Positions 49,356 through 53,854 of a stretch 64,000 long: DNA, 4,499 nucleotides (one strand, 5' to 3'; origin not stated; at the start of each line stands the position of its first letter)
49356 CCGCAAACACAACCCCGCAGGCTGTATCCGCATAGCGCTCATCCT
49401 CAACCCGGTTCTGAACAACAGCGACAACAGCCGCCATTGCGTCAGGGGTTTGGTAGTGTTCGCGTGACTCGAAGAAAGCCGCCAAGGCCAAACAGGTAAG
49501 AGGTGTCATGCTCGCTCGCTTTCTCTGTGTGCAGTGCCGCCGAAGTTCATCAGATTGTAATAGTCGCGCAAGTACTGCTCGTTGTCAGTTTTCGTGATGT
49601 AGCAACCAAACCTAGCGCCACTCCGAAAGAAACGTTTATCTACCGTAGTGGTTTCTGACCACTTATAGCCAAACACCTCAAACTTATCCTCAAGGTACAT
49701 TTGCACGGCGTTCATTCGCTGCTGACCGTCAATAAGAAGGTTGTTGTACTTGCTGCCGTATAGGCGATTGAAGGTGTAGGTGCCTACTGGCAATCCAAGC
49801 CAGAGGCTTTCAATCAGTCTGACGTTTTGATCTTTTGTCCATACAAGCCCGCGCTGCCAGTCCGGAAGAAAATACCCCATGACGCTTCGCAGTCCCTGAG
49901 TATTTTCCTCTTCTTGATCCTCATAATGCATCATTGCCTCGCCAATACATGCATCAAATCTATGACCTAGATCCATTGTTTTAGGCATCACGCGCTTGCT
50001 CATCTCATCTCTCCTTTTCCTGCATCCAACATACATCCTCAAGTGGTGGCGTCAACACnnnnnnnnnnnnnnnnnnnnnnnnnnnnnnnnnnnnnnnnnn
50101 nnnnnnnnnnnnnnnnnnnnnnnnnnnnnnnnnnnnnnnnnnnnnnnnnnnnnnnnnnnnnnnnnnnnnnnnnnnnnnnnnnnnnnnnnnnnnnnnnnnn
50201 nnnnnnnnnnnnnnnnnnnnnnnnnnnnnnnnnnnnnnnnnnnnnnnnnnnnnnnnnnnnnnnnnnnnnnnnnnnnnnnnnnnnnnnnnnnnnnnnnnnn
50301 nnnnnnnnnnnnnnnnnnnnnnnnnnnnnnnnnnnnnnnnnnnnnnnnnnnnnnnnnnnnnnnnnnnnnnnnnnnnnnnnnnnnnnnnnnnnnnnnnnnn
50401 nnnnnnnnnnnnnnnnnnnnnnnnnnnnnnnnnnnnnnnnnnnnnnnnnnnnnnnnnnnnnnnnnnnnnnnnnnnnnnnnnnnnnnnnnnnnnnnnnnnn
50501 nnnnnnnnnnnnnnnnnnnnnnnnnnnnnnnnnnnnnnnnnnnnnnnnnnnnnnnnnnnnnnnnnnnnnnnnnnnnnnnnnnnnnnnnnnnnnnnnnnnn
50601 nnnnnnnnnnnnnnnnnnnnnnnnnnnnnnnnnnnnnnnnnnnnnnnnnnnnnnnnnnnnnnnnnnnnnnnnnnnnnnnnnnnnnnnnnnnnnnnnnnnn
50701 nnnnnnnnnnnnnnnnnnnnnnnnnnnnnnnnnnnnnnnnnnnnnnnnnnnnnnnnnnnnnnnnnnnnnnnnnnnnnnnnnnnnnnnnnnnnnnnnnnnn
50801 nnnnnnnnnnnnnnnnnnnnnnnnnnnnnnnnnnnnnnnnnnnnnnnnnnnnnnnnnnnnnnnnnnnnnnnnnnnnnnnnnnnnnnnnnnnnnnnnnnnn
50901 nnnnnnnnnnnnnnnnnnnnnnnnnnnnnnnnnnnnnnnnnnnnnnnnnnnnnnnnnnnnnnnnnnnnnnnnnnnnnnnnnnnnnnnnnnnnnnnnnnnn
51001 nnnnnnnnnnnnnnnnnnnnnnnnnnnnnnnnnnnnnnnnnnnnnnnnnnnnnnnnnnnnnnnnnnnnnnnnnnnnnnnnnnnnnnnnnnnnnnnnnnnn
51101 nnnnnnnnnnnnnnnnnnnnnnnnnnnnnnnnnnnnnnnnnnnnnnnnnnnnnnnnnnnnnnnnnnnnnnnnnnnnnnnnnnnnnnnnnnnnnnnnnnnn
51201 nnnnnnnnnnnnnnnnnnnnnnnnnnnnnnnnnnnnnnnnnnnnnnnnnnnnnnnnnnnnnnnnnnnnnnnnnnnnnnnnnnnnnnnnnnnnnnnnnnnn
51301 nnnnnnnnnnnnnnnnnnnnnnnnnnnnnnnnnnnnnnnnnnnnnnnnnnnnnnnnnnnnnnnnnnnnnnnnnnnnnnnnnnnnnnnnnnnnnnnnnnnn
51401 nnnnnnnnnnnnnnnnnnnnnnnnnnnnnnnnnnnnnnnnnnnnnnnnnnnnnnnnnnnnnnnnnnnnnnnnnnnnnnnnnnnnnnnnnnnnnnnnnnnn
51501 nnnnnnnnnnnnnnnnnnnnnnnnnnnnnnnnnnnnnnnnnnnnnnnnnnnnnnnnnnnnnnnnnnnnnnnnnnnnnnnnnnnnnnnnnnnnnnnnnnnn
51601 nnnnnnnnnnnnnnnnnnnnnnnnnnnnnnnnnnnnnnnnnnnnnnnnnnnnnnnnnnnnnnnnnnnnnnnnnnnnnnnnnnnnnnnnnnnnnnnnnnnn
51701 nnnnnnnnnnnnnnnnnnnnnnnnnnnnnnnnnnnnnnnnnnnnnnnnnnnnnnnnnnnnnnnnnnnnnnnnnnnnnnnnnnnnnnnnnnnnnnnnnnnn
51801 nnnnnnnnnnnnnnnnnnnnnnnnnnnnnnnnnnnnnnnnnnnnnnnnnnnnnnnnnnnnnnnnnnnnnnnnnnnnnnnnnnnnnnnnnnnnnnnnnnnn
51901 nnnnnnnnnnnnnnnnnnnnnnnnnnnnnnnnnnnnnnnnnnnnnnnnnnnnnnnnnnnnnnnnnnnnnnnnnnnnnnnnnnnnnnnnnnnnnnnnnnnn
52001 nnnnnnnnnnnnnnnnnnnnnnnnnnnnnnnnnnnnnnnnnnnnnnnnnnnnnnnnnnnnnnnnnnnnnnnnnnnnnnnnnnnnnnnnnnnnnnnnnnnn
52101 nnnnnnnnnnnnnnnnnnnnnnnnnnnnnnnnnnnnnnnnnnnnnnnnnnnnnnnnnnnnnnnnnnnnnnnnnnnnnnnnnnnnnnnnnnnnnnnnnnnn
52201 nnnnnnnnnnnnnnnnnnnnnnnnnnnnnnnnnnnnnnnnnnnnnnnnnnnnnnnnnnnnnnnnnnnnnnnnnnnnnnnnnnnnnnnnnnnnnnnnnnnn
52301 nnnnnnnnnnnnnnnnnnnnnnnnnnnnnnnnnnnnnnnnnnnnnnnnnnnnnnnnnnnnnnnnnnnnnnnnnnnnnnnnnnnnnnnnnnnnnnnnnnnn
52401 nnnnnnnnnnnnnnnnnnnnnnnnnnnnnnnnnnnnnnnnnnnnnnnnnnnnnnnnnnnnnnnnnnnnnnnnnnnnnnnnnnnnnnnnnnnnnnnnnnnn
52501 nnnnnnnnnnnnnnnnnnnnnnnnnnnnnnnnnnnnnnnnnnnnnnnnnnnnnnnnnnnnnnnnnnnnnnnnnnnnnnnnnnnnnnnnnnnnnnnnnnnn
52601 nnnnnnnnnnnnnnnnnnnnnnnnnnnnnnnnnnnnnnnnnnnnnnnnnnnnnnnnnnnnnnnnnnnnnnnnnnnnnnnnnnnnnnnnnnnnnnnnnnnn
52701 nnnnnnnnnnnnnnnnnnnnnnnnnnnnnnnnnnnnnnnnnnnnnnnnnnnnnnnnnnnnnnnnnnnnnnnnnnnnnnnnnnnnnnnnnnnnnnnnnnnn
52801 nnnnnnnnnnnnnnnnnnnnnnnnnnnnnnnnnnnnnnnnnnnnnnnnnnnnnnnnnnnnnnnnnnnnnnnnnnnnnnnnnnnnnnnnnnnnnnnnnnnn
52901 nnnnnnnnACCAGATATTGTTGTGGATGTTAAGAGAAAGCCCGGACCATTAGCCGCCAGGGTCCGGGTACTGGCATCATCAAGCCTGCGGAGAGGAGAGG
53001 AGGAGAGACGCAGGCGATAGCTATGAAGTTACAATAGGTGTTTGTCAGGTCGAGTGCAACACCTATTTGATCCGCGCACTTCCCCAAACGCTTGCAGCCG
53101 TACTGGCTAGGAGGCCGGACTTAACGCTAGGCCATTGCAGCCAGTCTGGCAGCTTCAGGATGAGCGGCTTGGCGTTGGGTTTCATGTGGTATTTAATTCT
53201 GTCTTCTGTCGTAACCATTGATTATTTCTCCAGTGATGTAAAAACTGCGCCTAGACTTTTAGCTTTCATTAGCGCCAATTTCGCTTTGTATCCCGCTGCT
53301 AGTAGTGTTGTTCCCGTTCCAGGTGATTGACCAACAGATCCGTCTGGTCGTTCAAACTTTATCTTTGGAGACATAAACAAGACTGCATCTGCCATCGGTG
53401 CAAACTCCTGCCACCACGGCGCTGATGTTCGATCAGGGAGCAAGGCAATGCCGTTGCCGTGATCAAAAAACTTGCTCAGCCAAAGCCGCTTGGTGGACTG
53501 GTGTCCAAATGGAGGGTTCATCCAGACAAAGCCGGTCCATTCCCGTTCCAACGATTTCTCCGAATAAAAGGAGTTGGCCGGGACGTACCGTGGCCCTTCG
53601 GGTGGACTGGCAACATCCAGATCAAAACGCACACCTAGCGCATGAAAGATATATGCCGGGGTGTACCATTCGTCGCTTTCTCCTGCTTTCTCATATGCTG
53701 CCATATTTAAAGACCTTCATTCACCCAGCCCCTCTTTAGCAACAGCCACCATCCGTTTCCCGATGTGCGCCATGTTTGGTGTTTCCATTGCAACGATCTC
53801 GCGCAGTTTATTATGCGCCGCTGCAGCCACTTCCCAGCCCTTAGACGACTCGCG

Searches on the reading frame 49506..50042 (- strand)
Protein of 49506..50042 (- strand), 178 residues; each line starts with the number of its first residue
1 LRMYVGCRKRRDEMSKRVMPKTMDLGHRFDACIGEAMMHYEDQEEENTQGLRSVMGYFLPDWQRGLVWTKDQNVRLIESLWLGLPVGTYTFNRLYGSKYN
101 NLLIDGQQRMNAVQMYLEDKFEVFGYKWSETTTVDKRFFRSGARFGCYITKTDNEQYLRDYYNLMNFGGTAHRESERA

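Call 61: search_protein_families(library=pfam, max_evalue=0.1, proteins=[window:49506-50042:-])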
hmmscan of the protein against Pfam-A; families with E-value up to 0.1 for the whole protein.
window:49506-50042:- (178 aa): 1 family
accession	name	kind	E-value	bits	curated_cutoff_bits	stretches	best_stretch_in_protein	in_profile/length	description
PF03235.19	GmrSD_N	-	5.2e-14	53.3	33.2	1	54-131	11-78/199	GmrSD restriction endonuclease, N-terminal domain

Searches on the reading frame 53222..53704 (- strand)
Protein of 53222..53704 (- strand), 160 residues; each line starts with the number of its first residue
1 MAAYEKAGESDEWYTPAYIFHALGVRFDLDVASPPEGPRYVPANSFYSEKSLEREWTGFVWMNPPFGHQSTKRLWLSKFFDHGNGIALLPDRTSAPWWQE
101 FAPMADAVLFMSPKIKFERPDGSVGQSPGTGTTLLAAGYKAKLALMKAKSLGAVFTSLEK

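Call 24: search_protein_families(library=pfam, max_evalue=0.01, proteins=[window:53222-53704:-])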
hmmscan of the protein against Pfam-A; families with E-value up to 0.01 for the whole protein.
window:53222-53704:- (160 aa): 1 family
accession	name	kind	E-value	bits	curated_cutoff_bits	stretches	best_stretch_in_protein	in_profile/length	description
PF05869.16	Dam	-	1.3e-11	44.9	28.1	1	8-117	7-123/169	DNA N-6-adenine-methyltransferase (Dam)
